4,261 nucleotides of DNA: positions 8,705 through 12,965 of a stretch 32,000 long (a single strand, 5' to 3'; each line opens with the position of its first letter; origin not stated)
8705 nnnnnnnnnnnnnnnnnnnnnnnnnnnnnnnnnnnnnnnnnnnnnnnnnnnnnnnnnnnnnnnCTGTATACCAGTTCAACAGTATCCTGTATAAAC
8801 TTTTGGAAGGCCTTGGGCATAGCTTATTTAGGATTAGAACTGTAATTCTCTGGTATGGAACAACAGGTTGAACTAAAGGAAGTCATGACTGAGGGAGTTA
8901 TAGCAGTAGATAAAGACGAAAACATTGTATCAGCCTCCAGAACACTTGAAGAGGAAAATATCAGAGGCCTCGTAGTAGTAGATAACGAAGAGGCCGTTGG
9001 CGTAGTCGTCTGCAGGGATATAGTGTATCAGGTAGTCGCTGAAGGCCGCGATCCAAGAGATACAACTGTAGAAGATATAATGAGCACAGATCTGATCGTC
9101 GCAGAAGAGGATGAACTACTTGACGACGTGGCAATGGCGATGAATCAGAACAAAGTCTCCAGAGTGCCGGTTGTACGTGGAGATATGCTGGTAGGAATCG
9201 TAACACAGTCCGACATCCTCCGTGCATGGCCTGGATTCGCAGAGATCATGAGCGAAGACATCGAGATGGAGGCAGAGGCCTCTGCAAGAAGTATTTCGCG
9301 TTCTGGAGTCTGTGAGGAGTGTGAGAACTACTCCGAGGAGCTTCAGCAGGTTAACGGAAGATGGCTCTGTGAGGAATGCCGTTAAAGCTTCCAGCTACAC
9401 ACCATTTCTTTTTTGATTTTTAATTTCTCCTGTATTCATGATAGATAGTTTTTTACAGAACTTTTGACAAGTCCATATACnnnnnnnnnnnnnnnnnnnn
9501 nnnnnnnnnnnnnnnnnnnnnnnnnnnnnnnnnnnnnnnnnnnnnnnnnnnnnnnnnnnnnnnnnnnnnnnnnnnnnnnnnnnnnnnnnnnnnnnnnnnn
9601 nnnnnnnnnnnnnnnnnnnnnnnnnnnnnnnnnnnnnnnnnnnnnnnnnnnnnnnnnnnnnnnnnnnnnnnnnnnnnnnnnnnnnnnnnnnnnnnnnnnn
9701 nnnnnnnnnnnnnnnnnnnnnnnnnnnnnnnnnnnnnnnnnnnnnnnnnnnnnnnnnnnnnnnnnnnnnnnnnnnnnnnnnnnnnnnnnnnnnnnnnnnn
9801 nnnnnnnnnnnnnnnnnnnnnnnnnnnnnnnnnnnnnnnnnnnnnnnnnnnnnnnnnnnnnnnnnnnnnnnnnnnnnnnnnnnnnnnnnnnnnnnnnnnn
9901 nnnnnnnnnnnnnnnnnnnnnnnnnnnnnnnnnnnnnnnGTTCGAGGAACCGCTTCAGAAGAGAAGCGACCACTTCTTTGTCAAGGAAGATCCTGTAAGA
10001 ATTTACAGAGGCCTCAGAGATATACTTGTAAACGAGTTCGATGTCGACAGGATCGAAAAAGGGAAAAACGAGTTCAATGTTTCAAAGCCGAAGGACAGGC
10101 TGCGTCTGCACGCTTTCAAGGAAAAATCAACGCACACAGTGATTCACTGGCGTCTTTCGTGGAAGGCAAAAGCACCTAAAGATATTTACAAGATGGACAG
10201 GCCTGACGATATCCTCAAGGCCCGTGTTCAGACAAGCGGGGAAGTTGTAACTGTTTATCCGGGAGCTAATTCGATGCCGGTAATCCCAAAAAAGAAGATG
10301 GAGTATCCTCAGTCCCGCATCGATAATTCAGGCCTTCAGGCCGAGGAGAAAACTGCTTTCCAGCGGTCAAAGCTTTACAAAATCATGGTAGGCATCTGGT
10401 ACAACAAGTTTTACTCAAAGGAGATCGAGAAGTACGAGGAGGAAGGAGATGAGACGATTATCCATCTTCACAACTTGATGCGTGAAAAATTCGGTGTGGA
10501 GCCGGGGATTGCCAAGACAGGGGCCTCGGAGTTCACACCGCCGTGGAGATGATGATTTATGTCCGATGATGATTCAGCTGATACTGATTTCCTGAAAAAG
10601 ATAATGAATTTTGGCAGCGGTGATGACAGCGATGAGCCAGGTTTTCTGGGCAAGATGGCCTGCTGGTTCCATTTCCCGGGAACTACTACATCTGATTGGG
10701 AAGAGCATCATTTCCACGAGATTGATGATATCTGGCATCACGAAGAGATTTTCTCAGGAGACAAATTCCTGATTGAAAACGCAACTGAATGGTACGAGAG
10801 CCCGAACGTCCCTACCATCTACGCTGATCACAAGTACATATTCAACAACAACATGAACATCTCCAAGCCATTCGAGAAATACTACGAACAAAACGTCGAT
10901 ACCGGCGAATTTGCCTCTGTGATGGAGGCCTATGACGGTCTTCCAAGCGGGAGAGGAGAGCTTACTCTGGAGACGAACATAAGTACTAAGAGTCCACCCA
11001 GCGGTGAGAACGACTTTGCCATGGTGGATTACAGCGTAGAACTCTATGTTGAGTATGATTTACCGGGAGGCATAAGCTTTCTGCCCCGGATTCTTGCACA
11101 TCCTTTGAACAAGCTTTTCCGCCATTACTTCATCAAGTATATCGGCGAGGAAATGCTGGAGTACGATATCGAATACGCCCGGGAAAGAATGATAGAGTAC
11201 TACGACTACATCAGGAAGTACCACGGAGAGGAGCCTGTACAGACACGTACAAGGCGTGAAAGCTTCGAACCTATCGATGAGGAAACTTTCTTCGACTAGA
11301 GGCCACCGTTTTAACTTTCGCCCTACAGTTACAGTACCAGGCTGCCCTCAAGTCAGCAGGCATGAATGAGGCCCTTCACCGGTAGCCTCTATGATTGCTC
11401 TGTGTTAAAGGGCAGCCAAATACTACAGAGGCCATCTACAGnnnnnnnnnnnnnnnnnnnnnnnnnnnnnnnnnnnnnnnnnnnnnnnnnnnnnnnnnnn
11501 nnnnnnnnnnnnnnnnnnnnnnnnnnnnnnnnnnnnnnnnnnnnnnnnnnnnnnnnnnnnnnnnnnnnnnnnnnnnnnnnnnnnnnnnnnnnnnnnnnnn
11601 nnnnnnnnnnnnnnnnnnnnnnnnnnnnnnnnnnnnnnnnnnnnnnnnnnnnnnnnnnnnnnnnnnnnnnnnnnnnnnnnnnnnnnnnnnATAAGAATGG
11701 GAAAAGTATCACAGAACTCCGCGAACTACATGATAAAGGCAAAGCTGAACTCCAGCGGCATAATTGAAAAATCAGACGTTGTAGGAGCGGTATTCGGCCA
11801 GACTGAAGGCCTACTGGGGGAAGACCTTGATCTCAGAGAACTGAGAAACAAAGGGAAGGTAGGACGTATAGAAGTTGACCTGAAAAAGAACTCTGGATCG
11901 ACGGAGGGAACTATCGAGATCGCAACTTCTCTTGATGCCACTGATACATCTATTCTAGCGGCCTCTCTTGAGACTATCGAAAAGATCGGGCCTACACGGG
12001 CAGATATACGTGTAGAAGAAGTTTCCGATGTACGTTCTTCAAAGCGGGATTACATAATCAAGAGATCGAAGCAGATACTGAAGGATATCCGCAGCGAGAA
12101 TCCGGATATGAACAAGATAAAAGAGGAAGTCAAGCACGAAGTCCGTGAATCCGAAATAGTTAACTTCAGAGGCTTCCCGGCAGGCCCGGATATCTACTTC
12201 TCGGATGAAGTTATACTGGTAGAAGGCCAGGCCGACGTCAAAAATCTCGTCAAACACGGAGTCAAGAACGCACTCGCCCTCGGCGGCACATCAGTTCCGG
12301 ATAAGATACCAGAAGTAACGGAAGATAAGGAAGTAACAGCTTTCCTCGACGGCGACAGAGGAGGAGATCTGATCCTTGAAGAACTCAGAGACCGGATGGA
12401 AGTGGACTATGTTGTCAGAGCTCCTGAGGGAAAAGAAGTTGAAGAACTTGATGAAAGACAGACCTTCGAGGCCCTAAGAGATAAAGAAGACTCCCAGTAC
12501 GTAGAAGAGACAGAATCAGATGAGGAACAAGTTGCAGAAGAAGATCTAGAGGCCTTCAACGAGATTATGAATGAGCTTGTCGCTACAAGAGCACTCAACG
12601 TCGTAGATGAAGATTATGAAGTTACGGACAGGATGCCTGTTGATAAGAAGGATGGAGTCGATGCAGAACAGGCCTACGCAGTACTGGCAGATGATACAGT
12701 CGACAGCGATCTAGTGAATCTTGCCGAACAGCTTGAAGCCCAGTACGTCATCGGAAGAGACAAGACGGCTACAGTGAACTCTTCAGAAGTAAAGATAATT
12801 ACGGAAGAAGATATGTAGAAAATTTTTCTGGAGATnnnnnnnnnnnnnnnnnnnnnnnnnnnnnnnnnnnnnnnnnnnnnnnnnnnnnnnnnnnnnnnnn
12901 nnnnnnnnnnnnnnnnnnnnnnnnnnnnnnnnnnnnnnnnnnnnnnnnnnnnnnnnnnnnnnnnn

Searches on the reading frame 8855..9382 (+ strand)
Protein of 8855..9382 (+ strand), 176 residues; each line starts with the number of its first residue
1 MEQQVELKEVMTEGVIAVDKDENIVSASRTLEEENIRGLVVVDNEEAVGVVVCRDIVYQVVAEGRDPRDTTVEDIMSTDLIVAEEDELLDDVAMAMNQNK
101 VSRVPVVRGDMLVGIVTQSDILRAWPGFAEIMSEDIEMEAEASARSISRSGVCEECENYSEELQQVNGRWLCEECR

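Call 85: search_protein_families(library=pfam, proteins=[window:8855-9382:+], max_evalue=0.001)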
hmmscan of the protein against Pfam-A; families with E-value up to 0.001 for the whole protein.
window:8855-9382:+ (176 aa): 1 family
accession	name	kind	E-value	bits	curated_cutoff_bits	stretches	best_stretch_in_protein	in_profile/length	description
PF00571.33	CBS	-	7.3e-24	84.3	24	2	72-125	1-55/57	CBS domain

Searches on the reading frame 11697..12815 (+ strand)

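Call 8: search_protein_families(library=pfam, proteins=[window:11697-12815:+], max_evalue=0.01)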
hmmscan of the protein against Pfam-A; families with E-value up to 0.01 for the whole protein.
window:11697-12815:+ (373 aa): 3 families
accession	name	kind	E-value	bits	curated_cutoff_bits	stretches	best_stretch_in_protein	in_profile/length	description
PF13662.12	Toprim_4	-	3e-07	31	25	1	170-234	1-74/85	Toprim domain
PF01751.28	Toprim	-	1.3e-05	25.7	23.1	1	171-240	1-85/96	Toprim domain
PF13155.12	Toprim_2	-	1.5e-05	25.7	22.1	1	173-250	1-86/88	Toprim-like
